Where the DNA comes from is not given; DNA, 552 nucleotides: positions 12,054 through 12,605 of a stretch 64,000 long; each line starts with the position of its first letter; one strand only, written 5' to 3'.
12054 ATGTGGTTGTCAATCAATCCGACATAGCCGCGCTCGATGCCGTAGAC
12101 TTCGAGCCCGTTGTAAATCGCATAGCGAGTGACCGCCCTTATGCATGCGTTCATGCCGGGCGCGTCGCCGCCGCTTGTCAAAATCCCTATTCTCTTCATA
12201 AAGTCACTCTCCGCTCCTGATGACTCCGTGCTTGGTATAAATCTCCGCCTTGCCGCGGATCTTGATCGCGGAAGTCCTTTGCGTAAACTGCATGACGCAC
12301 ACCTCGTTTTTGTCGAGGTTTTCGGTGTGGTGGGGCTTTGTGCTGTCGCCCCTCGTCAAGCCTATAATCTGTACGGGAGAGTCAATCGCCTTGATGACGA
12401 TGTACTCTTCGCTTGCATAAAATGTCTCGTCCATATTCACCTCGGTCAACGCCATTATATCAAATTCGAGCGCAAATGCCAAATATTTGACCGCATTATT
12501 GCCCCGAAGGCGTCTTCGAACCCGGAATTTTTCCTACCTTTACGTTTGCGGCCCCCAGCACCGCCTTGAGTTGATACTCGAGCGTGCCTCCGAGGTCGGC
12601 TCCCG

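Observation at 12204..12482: Hidden TRAP (MtrB) homolog wedged between dnaE and pfkA, far from any trp or folate gene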

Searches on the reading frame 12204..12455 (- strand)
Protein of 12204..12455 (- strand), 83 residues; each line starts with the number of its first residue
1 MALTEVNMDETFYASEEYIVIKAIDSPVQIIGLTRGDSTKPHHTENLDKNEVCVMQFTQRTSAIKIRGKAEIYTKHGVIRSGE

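Call 3: search_protein_families(library=pfam, proteins=[window:12207-12434:-], max_evalue=0.01)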
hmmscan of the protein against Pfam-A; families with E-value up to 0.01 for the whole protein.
seq(76 aa): 1 family
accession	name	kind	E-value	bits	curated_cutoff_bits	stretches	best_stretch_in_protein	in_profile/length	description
PF02081.20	TrpBP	-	4.4e-32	110.2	21.3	1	8-74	2-68/69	Tryptophan RNA-binding attenuator protein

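Call 4: search_protein_families(library=ncbifam, proteins=[window:12207-12434:-], max_evalue=0.01)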
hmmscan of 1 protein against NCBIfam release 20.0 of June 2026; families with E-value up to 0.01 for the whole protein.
seq(76 aa): 1 family
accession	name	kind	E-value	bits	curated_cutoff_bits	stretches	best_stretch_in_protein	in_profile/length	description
NF009724.0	PRK13251.1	equivalog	9.2e-34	115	117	1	6-75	5-74/76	trp RNA-binding attenuation protein MtrB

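Call 5: search_solved_structures(query=window:12207-12434:-, show_alignments=3)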
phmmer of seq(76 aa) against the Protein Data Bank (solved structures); distinct sequences matched with E-value up to 0.001: 15.
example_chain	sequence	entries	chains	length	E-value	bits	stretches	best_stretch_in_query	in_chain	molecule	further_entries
9bds_A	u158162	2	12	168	1.5e-37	129.3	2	10-72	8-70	Transcription attenuation protein MtrB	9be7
9be8_A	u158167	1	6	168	4.1e-36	124.8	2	10-72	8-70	Transcription attenuation protein MtrB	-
1c9s_A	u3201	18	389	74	4.1e-23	83.7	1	6-74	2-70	TRP RNA-BINDING ATTENUATION PROTEIN | TRP RNA-BINDING ATTENUATION PROTEIN (TRAP) | TRANSCRIPTION ATTENUATION PROTEIN MTRB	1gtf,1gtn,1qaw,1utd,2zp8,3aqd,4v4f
2zd0_A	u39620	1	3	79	5.1e-23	83.4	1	6-74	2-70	Transcription attenuation protein mtrB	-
2zcz_A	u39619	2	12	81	5.6e-23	83.2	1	6-74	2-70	Transcription attenuation protein mtrB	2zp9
8r59_A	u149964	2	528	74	8e-23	82.7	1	6-74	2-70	Transcription attenuation protein MtrB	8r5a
2ext_A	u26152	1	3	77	8.6e-23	82.7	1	6-74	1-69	Transcription attenuation protein mtrB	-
6rvv_AA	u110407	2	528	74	2.1e-22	81.4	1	6-74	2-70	Transcription attenuation protein MtrB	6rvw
2exs_A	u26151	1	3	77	2.3e-22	81.3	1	6-74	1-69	Transcription attenuation protein mtrB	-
3zzs_A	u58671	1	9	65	1.3e-21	78.9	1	10-72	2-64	TRANSCRIPTION ATTENUATION PROTEIN MTRB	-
1wap_A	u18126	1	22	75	2.3e-20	75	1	8-74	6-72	TRP RNA-BINDING ATTENUATION PROTEIN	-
4b27_A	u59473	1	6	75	4.2e-20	74.1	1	8-73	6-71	TRANSCRIPTION ATTENUATION PROTEIN MTRB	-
3zte_A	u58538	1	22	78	4.4e-20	74.1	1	4-74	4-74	TRYPTOPHAN OPERON RNA-BINDING ATTENUATION PROTEIN (TRAP)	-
3zzq_A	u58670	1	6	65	2.2e-19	71.9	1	10-72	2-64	TRANSCRIPTION ATTENUATION PROTEIN MTRB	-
3zzl_A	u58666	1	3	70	9.3e-18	66.7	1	11-72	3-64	TRANSCRIPTION ATTENUATION PROTEIN MTRB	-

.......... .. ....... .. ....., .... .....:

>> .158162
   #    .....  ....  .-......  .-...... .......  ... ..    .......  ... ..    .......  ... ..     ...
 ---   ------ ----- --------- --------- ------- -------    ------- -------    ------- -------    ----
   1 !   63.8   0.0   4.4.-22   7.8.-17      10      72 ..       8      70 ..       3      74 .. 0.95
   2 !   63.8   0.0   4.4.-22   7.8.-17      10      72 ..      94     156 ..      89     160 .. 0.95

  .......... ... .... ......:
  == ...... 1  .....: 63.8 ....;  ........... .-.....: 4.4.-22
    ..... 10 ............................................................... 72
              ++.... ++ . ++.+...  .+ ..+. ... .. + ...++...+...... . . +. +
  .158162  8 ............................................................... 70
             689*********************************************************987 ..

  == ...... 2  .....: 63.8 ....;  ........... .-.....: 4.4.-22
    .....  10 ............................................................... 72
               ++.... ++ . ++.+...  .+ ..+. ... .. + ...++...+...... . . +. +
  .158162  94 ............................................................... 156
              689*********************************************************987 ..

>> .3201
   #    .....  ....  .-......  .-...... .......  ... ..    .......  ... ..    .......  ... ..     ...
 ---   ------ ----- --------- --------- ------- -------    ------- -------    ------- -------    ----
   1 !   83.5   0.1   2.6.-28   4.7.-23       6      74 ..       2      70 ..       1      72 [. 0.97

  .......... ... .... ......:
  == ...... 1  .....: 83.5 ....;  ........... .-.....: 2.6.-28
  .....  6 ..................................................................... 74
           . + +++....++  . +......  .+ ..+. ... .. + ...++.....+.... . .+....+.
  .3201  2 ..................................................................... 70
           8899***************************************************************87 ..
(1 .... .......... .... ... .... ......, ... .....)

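Call 8: find_homologous_proteins(query=window:12207-12434:-)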
Query seq(76 aa) (76 aa): 96 proteins with E <= 0.001 among 96 candidates.
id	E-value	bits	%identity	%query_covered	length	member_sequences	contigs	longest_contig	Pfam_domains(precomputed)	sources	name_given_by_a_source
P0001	2.8e-42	159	99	100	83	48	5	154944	PF02081.21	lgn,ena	-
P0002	1.7e-38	147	91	100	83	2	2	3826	PF02081.21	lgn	-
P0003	2.5e-36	140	86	100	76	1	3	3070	PF02081.21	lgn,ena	-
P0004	2.2e-35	137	87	100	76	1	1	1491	PF02081.21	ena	-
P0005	2.7e-34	133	83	100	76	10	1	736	PF02081.21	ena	-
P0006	3.3e-34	133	80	100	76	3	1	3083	PF02081.21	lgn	-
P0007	3.7e-34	133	83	100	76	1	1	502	PF02081.21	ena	-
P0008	1.8e-33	131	83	100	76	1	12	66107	PF02081.21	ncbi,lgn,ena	-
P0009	2.0e-33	131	76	100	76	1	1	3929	PF02081.21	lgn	-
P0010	1.4e-32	128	75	100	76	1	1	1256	PF02081.21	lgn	-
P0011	1.5e-32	128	82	100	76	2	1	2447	PF02081.21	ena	-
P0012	5.4e-32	126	80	100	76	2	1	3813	PF02081.21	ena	-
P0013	5.8e-31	123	75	100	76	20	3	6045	PF02081.21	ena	-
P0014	6.9e-31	123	76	100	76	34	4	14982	PF02081.21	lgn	-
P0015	6.8e-29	116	73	97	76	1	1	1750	PF02081.21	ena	-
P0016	2.5e-24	102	67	88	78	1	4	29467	PF02081.21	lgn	-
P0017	5.2e-24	101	66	88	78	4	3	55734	PF02081.21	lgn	-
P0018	1.9e-23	99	72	88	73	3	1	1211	PF02081.21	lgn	-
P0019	5.9e-23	97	64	100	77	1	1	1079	PF02081.21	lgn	-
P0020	1.4e-22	96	65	91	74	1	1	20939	PF02081.21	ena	-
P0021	1.9e-22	96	62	100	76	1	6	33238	PF02081.21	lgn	-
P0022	2.1e-22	96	72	86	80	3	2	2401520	PF02081.21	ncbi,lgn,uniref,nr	ncbi:trp RNA-binding attenuation protein MtrB [Carboxydothermus hydrogenoformans]|uniref:Transcripti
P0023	2.8e-22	95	64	91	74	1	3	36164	PF02081.21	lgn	-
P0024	3.3e-22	95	61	99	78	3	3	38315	PF02081.21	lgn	-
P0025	5.5e-22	94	67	87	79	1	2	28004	PF02081.21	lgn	-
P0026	6.2e-22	94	65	95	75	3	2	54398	PF02081.21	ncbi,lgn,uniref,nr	ncbi:trp RNA-binding attenuation protein MtrB [Carboxydothermus pertinax]|uniref:Transcription atten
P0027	7.0e-22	94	68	93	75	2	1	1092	PF02081.21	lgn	-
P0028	9.4e-22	94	66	86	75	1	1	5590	PF02081.21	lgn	-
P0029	1.4e-21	93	64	91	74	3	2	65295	PF02081.21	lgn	-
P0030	1.8e-21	93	68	89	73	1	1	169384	PF02081.21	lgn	-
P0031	2.9e-21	92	69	88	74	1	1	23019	PF02081.21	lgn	-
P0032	4.3e-21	92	72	88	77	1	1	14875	PF02081.21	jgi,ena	-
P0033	5.2e-21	91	61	100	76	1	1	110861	PF02081.21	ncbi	ncbi:MAG: trp RNA-binding attenuation protein MtrB [Bacillota bacterium]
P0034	5.8e-21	91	61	91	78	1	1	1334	PF02081.21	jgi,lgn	jgi:transcription attenuation protein (tryptophan RNA-binding attenuator protein)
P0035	5.9e-21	91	61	91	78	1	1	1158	PF02081.21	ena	-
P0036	8.0e-21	91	66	96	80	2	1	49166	PF02081.21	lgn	-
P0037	9.1e-21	91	61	97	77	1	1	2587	PF02081.21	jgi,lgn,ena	-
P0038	9.1e-21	91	64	95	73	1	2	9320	PF02081.21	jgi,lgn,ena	-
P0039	9.7e-21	90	66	92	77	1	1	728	PF02081.21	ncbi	-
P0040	1.1e-20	90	63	95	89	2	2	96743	PF02081.21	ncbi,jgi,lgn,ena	-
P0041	1.2e-20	90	63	88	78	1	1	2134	PF02081.21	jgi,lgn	-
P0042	1.3e-20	90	61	95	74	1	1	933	PF02081.21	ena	-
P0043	1.5e-20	90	69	92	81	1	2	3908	PF02081.21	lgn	-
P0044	1.7e-20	90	64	99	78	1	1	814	PF02081.21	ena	-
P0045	2.6e-20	89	67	91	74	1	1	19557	PF02081.21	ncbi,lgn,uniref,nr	ncbi:trp RNA-binding attenuation protein MtrB [Ferviditalea candida]|uniref:Transcription attenuatio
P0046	3.1e-20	89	64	88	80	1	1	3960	PF02081.21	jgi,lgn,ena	-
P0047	3.2e-20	89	64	88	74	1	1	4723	PF02081.21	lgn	-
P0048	3.3e-20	89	68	89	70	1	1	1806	PF02081.21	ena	-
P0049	4.0e-20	89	71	83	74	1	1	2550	PF02081.21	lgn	-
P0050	5.3e-20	88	61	95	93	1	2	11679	PF02081.21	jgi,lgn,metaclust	metaclust:\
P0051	6.0e-20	88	61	91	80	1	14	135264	PF02081.21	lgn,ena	-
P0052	6.6e-20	88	66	88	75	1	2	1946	PF02081.21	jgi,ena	jgi:transcription attenuation protein (tryptophan RNA-binding attenuator protein)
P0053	6.7e-20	88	60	99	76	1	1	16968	PF02081.21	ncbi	-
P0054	7.1e-20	88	66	88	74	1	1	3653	PF02081.21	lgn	-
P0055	7.4e-20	88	70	88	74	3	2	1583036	PF02081.21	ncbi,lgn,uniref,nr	ncbi:trp RNA-binding attenuation protein MtrB [Paenibacillus mendelii]|uniref:Transcription attenuat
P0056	7.5e-20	88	62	97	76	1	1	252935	PF02081.21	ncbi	ncbi:MAG: trp RNA-binding attenuation protein MtrB [Bacillota bacterium]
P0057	9.5e-20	87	66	89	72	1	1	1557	PF02081.21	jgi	jgi:transcription attenuation protein (tryptophan RNA-binding attenuator protein)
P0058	1.0e-19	87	64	91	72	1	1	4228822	PF02081.21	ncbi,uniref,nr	ncbi:trp RNA-binding attenuation protein MtrB [Paenibacillus protaetiae]|uniref:Transcription attenu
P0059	1.2e-19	87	68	89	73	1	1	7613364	PF02081.21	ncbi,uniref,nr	ncbi:trp RNA-binding attenuation protein MtrB [Paenibacillus spongiae]|uniref:Transcription attenuat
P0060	1.8e-19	86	61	95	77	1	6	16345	PF02081.21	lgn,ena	-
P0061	2.1e-19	86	62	91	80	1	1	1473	PF02081.21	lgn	-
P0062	2.2e-19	86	64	88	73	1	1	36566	PF02081.21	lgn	-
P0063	2.2e-19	86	64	88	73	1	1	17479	PF02081.21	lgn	-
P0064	2.3e-19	86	64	88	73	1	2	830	PF02081.21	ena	-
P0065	2.6e-19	86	59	100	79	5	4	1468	PF02081.21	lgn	-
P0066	2.6e-19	86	63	88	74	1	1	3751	PF02081.21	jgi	jgi:transcription attenuation protein (tryptophan RNA-binding attenuator protein)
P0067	3.4e-19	86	64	88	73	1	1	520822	PF02081.21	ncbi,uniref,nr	ncbi:trp RNA-binding attenuation protein MtrB [Paenibacillus soyae]|uniref:Transcription attenuation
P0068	3.5e-19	86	63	89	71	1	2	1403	PF02081.21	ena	-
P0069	4.6e-19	85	64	99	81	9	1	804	PF02081.21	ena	-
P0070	5.3e-19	85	67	84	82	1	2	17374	PF02081.21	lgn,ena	-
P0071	5.9e-19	85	58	99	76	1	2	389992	PF02081.21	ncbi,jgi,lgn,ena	-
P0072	7.0e-19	85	63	88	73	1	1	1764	PF02081.21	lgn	-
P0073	7.4e-19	85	63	88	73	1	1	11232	PF02081.21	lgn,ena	-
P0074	7.6e-19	84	61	88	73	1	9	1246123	PF02081.21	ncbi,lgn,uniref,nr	ncbi:transcription attenuation protein MtrB [Paenibacillus montaniterrae]|uniref:Transcription atten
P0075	8.8e-19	84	56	99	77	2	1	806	PF02081.21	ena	-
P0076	1.1e-18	84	66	88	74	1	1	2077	PF02081.21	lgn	-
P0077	1.1e-18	84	66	88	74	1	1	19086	PF02081.21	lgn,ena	-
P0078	1.1e-18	84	61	93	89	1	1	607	PF02081.21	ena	-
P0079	1.9e-18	83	61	91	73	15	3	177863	PF02081.21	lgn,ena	-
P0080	1.9e-18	83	61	88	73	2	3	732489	PF02081.21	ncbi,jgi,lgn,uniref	ncbi:trp RNA-binding attenuation protein MtrB [Paenibacillus septentrionalis]|uniref:Transcription a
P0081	2.2e-18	83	66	84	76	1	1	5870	PF02081.21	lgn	-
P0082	2.7e-18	83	63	88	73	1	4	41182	PF02081.21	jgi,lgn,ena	-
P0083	2.7e-18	83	67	87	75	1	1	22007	PF02081.21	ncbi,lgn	-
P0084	3.2e-18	83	65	83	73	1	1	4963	PF02081.21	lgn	-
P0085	3.9e-18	82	61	88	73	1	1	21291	PF02081.21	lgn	-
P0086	4.3e-18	82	66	86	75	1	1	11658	PF02081.21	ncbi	-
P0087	4.9e-18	82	61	87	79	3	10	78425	PF02081.21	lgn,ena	-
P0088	7.8e-18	81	65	83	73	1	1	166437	PF02081.21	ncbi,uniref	ncbi:trp RNA-binding attenuation protein MtrB [Paenibacillus solisilvae]|uniref:Transcription attenu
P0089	8.4e-18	81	66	80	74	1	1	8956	PF02081.21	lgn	-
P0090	1.2e-17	81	61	97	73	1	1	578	PF02081.21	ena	-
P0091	1.9e-17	80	63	86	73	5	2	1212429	PF02081.21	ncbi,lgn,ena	-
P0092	2.2e-17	80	62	89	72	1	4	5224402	PF02081.21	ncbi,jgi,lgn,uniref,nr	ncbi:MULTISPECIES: trp RNA-binding attenuation protein MtrB [Evansella]|jgi:transcription attenuatio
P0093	2.3e-17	80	62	87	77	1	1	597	PF02081.21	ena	-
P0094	4.8e-17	79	59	87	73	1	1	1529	PF02081.21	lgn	-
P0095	3.3e-14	70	71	64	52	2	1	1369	PF02081.21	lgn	-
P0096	9.8e-8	49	82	45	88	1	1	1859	PF02081.21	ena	-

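Call 9: find_related_loci(query=window:12207-12434:-, collection=genome_contigs, flank=6000)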
Query seq(76 aa) (76 aa) in genome_contigs; peptide patterns used: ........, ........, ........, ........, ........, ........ (x = any residue, [..] = any of these).
104 stretches matched a pattern; 31 encode a relative of the query (tblastn E <= 1e-3); 31 distinct loci.
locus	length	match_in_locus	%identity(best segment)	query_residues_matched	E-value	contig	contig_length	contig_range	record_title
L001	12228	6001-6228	99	1-76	1e-49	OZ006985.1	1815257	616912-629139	MAG: uncultured Christensenellaceae bacterium isolate metabat2_pooled_hifiasm.1589 MAG genome assembly, chromosome: 1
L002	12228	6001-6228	97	1-76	1e-47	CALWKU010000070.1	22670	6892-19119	MAG: uncultured Christensenellaceae bacterium isolate E27__bin398 genome assembly, contig: E27__k127_1727444, whole geno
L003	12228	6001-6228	84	1-76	3e-41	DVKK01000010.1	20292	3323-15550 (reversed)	MAG TPA_asm: Candidatus Ornithoclostridium excrementipullorum isolate ChiW5-1639 ChiW5__C22328_L20292_SRR5506738, whole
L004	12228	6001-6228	83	1-76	1e-39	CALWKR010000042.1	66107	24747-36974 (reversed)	MAG: uncultured Christensenellaceae bacterium isolate E09__bin257 genome assembly, contig: E09__k127_6145306, whole geno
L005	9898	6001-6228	80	1-76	7e-39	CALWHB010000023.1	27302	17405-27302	MAG: uncultured Christensenellaceae bacterium isolate BRZ_AN__bin44 genome assembly, contig: BRZ_AN__NODE_2677_length_27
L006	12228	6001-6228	79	1-76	1e-38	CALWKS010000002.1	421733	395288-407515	MAG: uncultured Christensenellaceae bacterium isolate BRZ_QI__bin43 genome assembly, contig: BRZ_QI__NODE_5_length_42173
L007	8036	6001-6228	78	1-76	8e-38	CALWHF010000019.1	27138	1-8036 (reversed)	MAG: uncultured Christensenellaceae bacterium isolate BRZ_LQ__bin77 genome assembly, contig: BRZ_LQ__NODE_1923_length_27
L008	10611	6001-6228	78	1-76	5e-38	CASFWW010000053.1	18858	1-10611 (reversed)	uncultured Christensenella sp. isolate SI.O6.metabat-bins.40 genome assembly, contig: SI.O6.metabat-bins.40.fa_k141_4334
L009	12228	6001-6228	78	1-76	4e-38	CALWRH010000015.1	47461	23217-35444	MAG: uncultured Christensenellaceae bacterium isolate BRZ_KS__bin118 genome assembly, contig: BRZ_KS__NODE_1091_length_4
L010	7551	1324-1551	78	1-76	1e-37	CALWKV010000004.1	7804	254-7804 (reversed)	MAG: uncultured Christensenellaceae bacterium isolate E37__bin146 genome assembly, contig: E37__k127_755137, whole genom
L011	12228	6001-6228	76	1-76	2e-37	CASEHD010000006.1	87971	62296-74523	uncultured Christensenella sp. isolate B31_L2_392392_idba_bin.53 genome assembly, contig: B31_L2_392392_idba_bin.53.fa_s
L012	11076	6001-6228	76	1-76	2e-37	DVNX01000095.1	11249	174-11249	MAG TPA_asm: Candidatus Ornithoclostridium faecavium isolate 63 CHK106__C319219_L11249_ERR2241854, whole genome shotgun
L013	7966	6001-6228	75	1-76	3e-36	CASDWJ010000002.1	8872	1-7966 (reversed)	uncultured Christensenella sp. isolate SI.B14.metabat-bins.169 genome assembly, contig: SI.B14.metabat-bins.169.fa_k141_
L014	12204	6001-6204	69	9-76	3e-26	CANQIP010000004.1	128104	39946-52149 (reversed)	MAG: uncultured Clostridia bacterium isolate Lapin-027__bin96 genome assembly, contig: Lapin-027__NODE_68_length_128104_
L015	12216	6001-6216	63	5-76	3e-26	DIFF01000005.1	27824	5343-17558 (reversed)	MAG TPA_asm: Peptococcaceae bacterium UBA5755 UBA5755_contig_3046, whole genome shotgun sequence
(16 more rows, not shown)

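Call 24: find_encoding_contigs(protein=window:12204-12455:-, flank=10000, max_places=3)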
Protein window:12204-12455:- (83 aa): 24 contigs read that carry it; 3 places shown.
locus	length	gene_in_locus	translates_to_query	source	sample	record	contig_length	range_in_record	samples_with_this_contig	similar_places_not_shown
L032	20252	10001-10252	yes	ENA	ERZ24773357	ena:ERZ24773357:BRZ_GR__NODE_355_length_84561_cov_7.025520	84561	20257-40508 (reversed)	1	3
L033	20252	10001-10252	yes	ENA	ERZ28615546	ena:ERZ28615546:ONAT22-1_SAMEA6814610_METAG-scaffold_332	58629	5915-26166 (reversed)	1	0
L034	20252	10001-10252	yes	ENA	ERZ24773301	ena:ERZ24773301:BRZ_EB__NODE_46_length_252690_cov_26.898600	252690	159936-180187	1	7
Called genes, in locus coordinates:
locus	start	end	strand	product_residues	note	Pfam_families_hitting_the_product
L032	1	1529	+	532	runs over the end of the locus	PF01943:Polysacc_synt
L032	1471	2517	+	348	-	PF01503:PRA-PH (faint), PF03819:MazG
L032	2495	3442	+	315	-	PF01207:Dus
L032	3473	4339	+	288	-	PF01565:FAD_binding_4, PF02873:MurB_C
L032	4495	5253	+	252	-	PF02811:PHP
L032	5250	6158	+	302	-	PF10298:WhiA_N (weak), PF14527:LAGLIDADG_WhiA, PF02650:HTH_WhiA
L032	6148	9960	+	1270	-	PF02811:PHP, PF07733:DNA_pol3_alpha, PF17657:DNA_pol3_finger, PF14579:HHH_6, PF01336:tRNA_anti-codon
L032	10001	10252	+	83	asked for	PF02081:TrpBP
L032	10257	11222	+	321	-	PF00365:PFK, PF01513:NAD_kinase (faint)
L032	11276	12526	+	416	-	PF00365:PFK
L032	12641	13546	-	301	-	PF00135:COesterase (faint), PF20434:BD-FAE, PF07859:Abhydrolase_3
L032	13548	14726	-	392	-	PF01979:Amidohydro_1, PF07969:Amidohydro_3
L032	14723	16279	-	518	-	PF02838:Glyco_hydro_20b, PF00728:Glyco_hydro_20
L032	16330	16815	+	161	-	-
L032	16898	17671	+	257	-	PF00459:Inositol_P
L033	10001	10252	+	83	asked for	PF02081:TrpBP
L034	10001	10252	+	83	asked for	PF02081:TrpBP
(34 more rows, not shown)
